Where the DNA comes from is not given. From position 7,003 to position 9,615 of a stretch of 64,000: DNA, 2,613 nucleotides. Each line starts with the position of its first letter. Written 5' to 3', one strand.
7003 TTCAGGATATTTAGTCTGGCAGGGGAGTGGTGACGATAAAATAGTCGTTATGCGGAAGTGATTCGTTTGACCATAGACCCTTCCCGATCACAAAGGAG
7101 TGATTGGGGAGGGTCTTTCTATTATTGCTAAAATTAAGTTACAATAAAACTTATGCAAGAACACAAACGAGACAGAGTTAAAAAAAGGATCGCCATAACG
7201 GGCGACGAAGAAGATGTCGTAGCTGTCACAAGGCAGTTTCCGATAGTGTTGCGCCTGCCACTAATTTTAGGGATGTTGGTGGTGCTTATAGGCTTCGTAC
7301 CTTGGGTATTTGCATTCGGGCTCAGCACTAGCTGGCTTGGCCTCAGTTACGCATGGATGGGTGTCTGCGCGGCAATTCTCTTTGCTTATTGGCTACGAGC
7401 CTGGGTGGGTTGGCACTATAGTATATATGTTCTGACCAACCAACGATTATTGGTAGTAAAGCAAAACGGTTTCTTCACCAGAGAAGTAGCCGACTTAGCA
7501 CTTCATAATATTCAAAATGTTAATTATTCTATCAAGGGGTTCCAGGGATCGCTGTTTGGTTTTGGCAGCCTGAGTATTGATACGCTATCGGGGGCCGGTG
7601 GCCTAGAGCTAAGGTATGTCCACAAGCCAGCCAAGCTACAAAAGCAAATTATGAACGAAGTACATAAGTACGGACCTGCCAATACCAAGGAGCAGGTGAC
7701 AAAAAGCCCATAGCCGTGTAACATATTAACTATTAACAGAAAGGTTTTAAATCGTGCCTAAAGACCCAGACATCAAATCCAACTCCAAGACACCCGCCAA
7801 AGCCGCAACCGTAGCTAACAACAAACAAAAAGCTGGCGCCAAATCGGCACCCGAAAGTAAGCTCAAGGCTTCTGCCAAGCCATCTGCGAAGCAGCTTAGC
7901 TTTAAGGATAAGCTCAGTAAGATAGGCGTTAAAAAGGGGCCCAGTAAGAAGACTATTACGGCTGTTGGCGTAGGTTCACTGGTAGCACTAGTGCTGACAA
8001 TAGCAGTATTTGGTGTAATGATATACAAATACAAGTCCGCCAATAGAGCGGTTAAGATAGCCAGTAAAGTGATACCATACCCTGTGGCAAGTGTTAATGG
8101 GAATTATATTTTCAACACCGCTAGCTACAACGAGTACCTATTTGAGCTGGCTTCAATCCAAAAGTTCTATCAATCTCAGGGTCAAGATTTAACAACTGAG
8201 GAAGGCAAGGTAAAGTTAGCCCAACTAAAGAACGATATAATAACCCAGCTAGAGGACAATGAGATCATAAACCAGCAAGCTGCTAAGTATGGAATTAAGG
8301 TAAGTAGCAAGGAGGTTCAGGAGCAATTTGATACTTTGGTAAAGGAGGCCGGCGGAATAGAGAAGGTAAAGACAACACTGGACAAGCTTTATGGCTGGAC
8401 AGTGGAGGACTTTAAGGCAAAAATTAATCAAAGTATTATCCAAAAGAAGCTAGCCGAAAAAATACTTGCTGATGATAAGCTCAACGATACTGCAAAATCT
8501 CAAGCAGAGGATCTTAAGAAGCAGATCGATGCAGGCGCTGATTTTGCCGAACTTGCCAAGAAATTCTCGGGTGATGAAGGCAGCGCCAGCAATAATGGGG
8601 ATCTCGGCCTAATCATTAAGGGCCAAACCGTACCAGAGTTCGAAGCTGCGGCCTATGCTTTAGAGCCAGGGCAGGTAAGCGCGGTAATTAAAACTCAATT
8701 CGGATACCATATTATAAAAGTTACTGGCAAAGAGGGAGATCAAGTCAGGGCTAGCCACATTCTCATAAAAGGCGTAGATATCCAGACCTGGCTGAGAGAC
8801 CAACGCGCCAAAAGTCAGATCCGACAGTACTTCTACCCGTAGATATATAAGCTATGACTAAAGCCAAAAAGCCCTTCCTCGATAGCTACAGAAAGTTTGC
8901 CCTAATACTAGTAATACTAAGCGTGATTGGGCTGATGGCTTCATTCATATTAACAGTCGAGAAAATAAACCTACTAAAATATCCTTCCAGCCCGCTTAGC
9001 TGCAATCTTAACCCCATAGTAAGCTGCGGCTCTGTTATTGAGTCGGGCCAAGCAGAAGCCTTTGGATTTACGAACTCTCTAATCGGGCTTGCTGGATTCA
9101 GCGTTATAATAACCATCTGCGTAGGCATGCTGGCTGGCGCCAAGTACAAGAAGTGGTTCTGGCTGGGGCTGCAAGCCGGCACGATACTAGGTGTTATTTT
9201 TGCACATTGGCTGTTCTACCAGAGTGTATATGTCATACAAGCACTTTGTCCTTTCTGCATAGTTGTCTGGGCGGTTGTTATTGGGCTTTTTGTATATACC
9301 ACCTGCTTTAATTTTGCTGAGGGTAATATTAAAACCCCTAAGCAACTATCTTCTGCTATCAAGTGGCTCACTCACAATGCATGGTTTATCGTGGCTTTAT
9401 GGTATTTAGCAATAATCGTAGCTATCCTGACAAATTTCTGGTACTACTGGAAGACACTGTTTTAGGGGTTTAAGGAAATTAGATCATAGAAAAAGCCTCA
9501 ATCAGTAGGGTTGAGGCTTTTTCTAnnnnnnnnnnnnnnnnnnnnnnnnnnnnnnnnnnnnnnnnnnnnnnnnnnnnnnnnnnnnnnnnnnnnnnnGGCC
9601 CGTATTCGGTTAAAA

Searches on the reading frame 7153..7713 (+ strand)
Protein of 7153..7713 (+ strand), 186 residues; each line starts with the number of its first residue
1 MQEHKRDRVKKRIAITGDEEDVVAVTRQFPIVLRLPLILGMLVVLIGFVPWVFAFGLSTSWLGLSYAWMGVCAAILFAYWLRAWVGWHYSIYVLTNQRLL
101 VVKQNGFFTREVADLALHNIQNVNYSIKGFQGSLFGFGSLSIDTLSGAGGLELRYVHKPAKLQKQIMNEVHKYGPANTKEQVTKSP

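Call 61: search_protein_families(library=pfam, proteins=[window:7153-7713:+], max_evalue=0.00001)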
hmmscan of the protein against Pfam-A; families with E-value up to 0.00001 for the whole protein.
window:7153-7713:+ (186 aa): 1 family
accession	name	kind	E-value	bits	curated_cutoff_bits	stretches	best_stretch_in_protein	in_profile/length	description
PF03703.20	bPH_2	-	8.9e-09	35.9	22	1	90-166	5-78/78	Bacterial PH domain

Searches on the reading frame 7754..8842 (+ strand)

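Call 61: search_protein_families(library=pfam, proteins=[window:7754-8842:+], max_evalue=0.00001)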
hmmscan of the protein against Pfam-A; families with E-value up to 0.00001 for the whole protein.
window:7754-8842:+ (362 aa): 5 families
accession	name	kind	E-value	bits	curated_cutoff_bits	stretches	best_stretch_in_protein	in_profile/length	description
PF13616.12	Rotamase_3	-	8.3e-28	97.7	22.5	1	220-326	12-115/116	PPIC-type PPIASE domain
PF00639.27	Rotamase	-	2.4e-25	89.8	21.7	1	239-324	10-96/97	PPIC-type PPIASE domain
PF13145.12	Rotamase_2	-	4.1e-10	40.9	27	1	245-331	34-113/121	PPIC-type PPIASE domain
PF13624.11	SurA_N_3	-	1.9e-09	38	27.2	1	76-233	18-161/162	SurA-like N-terminal domain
PF13623.11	SurA_N_2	-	4e-07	30.4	28.5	1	78-193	13-120/145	SurA-like N-terminal domain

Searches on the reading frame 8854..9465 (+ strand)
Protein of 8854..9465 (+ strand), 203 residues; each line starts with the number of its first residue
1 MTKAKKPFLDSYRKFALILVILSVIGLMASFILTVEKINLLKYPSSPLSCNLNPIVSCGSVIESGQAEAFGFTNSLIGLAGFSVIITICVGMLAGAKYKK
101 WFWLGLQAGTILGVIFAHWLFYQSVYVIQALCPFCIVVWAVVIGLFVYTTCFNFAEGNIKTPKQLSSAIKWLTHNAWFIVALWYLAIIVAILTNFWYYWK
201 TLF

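Call 61: search_protein_families(library=pfam, proteins=[window:8854-9465:+], max_evalue=0.00001)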
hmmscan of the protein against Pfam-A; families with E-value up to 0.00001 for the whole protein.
window:8854-9465:+ (203 aa): 1 family
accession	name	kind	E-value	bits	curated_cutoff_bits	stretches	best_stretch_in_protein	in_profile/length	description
PF07884.19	VKOR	-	2.1e-40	138.4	27.5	1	18-150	2-134/134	Vitamin K epoxide reductase family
